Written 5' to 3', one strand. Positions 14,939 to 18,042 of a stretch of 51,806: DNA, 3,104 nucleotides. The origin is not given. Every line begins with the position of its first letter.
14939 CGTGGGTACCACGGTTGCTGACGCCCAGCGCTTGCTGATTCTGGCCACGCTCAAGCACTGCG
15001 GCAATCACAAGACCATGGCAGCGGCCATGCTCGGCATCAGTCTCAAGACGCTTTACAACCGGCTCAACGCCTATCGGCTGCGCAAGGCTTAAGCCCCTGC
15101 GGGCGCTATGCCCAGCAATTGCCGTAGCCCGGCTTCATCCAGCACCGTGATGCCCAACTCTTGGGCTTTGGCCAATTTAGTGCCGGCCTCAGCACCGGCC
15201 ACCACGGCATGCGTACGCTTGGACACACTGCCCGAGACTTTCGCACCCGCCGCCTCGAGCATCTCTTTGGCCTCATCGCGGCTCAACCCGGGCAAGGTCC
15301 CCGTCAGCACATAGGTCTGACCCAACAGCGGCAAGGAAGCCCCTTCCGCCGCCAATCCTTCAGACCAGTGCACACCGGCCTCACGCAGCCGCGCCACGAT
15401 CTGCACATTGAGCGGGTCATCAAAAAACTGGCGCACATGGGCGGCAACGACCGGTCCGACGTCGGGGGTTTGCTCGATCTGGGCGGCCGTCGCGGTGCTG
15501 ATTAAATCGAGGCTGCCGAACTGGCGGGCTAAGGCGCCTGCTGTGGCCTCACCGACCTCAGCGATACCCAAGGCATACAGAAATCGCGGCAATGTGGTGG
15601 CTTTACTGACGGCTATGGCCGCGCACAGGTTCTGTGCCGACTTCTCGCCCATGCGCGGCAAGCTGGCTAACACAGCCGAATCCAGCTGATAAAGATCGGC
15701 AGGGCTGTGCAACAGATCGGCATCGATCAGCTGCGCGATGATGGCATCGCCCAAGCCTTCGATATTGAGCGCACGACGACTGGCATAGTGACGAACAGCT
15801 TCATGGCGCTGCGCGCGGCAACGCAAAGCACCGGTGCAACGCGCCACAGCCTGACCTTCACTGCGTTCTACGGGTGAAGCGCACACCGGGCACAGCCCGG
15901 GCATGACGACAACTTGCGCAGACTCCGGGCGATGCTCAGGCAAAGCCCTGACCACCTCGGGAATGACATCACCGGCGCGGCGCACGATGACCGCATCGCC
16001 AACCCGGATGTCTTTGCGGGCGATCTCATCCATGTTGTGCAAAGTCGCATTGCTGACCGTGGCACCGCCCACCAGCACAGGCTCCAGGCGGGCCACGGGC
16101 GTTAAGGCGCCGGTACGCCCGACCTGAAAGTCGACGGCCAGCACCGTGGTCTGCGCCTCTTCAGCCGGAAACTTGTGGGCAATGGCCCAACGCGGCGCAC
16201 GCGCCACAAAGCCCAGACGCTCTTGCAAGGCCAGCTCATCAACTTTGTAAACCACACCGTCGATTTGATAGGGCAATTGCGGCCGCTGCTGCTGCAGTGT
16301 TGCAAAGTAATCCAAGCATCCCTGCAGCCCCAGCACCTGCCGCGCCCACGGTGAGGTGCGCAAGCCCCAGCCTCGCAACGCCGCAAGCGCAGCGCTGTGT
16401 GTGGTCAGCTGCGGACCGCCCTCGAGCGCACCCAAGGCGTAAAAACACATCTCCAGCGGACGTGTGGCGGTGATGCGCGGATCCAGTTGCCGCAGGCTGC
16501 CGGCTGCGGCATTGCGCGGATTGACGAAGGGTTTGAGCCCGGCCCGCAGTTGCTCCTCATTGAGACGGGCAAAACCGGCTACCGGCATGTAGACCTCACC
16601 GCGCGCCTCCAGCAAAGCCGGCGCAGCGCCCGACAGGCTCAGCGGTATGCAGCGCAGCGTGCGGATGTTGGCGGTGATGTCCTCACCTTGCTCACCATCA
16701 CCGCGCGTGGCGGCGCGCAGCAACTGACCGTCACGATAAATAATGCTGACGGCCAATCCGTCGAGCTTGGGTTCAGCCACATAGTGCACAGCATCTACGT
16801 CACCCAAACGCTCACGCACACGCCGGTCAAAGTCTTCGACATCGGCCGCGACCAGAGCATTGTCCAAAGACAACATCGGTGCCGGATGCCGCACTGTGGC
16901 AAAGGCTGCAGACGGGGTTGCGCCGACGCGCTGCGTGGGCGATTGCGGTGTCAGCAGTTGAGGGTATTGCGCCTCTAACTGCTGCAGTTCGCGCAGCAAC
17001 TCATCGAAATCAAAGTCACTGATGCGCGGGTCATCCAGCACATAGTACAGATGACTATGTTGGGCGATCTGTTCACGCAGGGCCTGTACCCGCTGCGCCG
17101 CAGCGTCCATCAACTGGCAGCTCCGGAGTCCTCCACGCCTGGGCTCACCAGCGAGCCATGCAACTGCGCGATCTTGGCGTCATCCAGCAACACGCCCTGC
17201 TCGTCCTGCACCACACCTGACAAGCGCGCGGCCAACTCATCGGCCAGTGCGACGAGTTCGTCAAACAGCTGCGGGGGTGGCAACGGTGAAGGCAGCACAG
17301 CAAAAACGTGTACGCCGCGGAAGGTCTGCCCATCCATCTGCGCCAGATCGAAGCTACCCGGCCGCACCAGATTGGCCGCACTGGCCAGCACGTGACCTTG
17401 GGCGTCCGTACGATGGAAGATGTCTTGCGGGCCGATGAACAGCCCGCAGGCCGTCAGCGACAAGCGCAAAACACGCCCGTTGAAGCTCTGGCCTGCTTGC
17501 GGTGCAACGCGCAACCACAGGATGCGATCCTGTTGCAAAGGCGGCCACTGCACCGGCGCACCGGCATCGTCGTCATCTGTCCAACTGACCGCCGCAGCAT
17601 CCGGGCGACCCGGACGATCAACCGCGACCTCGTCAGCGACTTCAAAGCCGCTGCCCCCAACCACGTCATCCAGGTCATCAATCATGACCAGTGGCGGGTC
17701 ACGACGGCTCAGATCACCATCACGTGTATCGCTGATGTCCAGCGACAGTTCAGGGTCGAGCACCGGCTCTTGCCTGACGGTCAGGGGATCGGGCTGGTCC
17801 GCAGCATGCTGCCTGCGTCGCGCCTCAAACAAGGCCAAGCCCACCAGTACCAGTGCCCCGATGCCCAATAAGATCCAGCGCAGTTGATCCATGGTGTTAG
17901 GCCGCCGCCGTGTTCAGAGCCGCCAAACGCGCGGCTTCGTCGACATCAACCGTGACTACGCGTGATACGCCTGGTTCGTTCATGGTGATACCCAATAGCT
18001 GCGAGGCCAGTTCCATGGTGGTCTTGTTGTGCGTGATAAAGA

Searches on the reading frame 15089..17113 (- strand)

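Call 72: search_protein_families(library=pfam, proteins=[window:15089-17113:-], max_evalue=0.00001)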
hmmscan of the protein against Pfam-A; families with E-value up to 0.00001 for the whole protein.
window:15089-17113:- (674 aa): 7 families
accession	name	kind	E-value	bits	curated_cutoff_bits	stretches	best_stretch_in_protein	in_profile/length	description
PF01653.23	DNA_ligase_aden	-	5e-93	311.7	27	1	69-318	2-253/253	NAD-dependent DNA ligase adenylation domain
PF03120.22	DNA_ligase_OB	-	2.7e-35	120.5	32.9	1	321-398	1-78/79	NAD-dependent DNA ligase OB-fold domain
PF12826.13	HHH_2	-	2.4e-19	69.7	27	1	510-573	1-64/64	Helix-hairpin-helix motif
PF00533.33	BRCT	-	5.6e-14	52.6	21.3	1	593-666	3-77/78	BRCA1 C Terminus (BRCT) domain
PF14520.12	HHH_5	-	6e-14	52.7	27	1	448-500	4-55/57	Helix-hairpin-helix domain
PF22745.1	Nlig-Ia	-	1.3e-10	42.2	27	1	6-57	3-54/92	DNA ligase-like, N-terminal NAD+-binding domain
PF03119.21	DNA_ligase_ZBD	-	8.6e-08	32.4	25.8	1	408-434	2-27/27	NAD-dependent DNA ligase C4 zinc finger domain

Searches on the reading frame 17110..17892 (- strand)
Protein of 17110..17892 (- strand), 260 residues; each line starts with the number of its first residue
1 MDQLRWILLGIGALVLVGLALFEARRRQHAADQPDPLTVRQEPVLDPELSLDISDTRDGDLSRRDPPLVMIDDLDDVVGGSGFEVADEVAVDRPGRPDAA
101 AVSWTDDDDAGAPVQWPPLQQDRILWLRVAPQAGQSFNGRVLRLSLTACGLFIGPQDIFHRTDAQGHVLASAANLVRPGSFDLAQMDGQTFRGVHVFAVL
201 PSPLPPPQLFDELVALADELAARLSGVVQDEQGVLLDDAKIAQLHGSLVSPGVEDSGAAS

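Call 72: search_protein_families(library=pfam, proteins=[window:17110-17892:-], max_evalue=0.00001)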
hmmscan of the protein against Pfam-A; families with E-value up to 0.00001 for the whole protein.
window:17110-17892:- (260 aa): 1 family
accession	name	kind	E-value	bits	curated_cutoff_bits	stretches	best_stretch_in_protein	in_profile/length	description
PF04354.18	ZipA_C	-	1.7e-26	93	23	1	125-244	3-125/128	ZipA, C-terminal FtsZ-binding domain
